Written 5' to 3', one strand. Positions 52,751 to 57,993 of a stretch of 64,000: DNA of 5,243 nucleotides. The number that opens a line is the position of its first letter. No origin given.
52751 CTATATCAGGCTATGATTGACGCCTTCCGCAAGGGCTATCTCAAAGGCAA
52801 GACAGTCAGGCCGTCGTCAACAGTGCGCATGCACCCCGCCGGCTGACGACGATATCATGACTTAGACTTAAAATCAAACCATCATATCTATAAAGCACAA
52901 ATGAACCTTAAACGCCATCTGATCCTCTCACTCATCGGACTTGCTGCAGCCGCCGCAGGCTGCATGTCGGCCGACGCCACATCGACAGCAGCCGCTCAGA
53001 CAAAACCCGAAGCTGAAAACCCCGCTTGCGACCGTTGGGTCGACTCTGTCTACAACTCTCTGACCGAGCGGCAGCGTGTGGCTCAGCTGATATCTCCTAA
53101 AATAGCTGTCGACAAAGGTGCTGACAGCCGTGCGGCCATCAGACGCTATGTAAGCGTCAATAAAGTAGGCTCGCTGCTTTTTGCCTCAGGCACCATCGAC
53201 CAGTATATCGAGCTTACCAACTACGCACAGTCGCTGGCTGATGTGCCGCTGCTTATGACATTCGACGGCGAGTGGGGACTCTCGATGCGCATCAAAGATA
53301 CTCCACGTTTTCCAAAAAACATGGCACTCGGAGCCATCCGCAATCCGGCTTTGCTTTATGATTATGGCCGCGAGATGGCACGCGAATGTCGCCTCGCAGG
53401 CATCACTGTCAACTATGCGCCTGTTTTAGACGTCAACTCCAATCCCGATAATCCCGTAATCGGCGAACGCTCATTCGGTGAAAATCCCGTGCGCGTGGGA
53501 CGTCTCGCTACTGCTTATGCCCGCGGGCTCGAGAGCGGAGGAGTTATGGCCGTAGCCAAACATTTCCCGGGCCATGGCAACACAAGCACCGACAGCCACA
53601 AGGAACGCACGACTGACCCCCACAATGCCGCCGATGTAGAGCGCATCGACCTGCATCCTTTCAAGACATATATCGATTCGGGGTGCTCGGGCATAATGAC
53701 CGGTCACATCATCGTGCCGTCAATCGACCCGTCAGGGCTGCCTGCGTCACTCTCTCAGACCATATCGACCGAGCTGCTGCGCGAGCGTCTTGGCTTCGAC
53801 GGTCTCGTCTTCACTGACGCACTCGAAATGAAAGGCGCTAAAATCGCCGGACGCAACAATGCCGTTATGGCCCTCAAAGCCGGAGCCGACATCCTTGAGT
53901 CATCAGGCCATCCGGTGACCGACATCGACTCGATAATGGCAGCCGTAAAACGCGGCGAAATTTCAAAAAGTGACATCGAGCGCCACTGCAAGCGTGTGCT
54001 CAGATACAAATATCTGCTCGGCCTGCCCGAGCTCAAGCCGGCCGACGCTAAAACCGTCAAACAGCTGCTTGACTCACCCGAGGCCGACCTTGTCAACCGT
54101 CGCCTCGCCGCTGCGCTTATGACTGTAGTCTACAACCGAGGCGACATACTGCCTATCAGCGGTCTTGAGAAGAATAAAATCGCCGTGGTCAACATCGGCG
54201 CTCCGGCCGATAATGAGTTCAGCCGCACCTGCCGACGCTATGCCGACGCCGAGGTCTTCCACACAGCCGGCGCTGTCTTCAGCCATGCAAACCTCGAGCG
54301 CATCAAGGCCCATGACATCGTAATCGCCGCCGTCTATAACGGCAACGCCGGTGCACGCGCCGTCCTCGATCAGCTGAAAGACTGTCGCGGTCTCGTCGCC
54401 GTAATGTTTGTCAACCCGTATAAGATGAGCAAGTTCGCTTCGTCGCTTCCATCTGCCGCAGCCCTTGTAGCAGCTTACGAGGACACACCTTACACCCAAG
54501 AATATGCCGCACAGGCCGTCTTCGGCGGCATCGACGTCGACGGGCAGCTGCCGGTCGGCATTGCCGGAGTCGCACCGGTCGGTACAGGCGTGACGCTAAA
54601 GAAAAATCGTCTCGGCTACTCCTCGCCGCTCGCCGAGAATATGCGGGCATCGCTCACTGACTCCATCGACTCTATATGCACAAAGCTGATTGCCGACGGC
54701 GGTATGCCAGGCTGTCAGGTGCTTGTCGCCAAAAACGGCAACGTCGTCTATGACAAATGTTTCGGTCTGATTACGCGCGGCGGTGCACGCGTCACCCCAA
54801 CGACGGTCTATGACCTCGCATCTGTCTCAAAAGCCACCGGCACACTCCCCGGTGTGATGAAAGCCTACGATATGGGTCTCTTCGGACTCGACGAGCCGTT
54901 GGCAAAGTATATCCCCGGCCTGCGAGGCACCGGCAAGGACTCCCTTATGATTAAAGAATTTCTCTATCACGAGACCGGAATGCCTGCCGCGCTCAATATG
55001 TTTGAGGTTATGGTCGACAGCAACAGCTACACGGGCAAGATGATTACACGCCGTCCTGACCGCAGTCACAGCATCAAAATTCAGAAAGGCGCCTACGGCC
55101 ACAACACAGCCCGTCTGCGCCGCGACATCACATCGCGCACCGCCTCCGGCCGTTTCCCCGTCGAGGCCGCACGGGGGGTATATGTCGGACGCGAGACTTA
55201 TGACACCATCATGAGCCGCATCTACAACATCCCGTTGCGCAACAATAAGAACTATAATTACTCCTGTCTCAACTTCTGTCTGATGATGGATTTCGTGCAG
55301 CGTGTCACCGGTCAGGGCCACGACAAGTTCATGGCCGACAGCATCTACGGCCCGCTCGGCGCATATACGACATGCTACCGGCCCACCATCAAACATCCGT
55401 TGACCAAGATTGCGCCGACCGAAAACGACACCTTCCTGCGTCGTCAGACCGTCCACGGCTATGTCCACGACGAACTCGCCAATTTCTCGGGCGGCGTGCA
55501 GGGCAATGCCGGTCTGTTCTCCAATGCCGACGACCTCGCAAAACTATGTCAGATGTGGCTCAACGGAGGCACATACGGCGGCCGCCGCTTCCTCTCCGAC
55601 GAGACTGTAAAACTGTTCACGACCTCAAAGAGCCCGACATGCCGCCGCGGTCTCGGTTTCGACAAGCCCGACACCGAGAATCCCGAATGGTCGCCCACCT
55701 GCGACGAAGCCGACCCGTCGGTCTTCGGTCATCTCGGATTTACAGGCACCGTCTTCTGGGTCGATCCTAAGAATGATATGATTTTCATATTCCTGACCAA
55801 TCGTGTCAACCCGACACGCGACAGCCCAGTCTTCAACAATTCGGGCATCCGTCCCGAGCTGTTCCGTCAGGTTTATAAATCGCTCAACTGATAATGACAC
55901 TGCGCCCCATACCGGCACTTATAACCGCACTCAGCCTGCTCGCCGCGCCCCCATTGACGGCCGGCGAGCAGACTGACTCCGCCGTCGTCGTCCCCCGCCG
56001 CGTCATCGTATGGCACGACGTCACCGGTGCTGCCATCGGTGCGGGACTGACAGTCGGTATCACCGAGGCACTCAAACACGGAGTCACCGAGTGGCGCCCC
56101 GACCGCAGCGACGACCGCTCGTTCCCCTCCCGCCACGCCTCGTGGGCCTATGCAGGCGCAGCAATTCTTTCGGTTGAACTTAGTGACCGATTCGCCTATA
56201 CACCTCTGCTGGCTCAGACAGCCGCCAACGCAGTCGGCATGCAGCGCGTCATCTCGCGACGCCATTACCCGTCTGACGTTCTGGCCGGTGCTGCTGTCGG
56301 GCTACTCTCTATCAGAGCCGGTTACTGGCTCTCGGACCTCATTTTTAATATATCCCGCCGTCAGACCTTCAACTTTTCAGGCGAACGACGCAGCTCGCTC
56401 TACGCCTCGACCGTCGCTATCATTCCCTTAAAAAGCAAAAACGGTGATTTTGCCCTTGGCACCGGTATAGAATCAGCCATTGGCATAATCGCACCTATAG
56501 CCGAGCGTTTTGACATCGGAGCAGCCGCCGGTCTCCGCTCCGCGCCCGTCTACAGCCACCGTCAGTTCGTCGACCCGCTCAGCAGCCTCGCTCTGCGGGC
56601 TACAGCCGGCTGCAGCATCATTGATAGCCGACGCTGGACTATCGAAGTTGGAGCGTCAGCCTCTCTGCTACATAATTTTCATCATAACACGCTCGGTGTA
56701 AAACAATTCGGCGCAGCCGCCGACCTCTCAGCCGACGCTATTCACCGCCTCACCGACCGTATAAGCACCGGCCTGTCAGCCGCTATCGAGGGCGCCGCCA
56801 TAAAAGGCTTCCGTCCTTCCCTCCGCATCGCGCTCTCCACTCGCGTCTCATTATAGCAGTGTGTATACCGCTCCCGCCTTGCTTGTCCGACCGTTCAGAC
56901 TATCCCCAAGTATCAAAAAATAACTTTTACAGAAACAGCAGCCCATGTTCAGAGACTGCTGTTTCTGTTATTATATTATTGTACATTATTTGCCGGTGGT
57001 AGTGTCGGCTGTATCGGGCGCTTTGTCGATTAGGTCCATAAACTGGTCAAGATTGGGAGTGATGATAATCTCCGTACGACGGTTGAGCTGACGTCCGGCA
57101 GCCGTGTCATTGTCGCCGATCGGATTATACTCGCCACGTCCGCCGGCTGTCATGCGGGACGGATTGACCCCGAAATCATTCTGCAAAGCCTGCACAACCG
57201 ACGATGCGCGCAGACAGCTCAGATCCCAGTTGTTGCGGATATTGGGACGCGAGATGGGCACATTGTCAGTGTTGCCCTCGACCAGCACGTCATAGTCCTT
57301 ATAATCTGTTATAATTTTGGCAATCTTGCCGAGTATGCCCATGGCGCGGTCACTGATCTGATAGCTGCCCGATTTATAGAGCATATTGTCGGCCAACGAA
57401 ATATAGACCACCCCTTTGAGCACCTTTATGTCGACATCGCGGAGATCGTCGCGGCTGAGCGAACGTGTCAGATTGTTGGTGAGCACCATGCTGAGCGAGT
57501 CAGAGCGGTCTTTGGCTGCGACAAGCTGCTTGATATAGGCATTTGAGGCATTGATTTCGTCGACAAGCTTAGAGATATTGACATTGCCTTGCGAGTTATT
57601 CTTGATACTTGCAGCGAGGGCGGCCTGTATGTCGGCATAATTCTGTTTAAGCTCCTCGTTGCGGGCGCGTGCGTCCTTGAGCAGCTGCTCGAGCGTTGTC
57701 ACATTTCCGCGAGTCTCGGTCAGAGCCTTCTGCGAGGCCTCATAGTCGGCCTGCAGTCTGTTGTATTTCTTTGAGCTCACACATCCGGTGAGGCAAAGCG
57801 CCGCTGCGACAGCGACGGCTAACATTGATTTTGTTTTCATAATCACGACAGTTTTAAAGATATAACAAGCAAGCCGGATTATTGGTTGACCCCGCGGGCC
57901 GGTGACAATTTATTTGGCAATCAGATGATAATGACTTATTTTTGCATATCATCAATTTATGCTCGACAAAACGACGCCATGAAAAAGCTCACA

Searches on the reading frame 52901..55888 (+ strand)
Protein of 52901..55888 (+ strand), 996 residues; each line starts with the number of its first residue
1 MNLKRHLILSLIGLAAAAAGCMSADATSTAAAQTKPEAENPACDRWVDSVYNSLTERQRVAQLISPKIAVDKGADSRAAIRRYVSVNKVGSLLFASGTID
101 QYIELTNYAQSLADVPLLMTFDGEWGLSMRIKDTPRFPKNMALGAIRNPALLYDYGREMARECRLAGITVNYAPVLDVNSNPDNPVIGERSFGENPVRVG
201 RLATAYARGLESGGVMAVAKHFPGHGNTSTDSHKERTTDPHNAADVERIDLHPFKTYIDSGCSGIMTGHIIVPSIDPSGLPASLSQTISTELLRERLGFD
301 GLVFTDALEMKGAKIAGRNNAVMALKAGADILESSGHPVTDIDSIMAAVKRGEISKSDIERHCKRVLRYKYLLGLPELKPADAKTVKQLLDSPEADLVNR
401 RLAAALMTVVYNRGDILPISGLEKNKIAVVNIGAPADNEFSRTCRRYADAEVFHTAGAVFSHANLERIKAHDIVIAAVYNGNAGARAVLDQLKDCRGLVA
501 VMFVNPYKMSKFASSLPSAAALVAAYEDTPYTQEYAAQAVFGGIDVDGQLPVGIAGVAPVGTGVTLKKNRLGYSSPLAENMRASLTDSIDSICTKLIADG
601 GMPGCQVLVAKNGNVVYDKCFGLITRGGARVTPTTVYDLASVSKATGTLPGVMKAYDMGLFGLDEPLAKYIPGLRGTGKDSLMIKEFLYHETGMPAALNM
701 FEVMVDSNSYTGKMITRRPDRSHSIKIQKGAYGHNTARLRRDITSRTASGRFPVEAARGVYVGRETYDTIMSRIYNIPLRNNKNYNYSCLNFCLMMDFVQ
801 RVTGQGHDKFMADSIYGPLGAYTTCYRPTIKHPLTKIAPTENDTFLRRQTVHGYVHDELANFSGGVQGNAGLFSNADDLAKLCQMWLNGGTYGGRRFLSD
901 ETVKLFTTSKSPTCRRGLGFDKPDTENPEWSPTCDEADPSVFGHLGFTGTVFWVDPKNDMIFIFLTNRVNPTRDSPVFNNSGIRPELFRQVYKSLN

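Call 56: search_protein_families(library=pfam, proteins=[window:52901-55888:+], max_evalue=0.00001)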
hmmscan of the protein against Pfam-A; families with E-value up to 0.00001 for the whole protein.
window:52901-55888:+ (996 aa): 2 families
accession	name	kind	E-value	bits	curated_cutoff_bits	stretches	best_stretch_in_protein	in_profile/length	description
PF00933.27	Glyco_hydro_3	-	3.6e-79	266.9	27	1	57-368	3-315/316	Glycosyl hydrolase family 3 N terminal domain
PF00144.29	Beta-lactamase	-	1.8e-39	136.3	27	1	590-974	2-316/329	Beta-lactamase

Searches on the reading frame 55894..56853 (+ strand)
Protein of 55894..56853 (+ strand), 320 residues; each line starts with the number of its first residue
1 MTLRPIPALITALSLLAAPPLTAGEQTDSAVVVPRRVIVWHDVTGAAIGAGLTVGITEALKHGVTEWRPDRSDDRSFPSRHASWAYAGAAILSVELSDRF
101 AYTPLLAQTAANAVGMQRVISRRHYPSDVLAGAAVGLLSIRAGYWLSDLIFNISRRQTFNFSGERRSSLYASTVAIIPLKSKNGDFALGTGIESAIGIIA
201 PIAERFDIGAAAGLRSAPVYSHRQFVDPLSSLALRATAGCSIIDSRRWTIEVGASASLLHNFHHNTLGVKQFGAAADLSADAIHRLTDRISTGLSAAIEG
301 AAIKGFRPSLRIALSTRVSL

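Call 56: search_protein_families(library=pfam, proteins=[window:55894-56853:+], max_evalue=0.00001)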
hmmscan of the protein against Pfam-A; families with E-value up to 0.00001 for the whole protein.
window:55894-56853:+ (320 aa): 1 family
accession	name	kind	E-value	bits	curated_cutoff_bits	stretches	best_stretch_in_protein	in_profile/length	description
PF01569.27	PAP2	-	1.5e-15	57.5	27.2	1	56-146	15-124/130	PAP2 superfamily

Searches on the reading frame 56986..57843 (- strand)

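Call 56: search_protein_families(library=pfam, proteins=[window:56986-57843:-], max_evalue=0.00001)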
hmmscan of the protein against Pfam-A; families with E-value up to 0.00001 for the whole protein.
window:56986-57843:- (285 aa): 1 family
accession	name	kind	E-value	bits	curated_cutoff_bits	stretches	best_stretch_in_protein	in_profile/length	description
PF00691.25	OmpA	-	1.5e-18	67.4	27.2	1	156-255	2-98/98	OmpA family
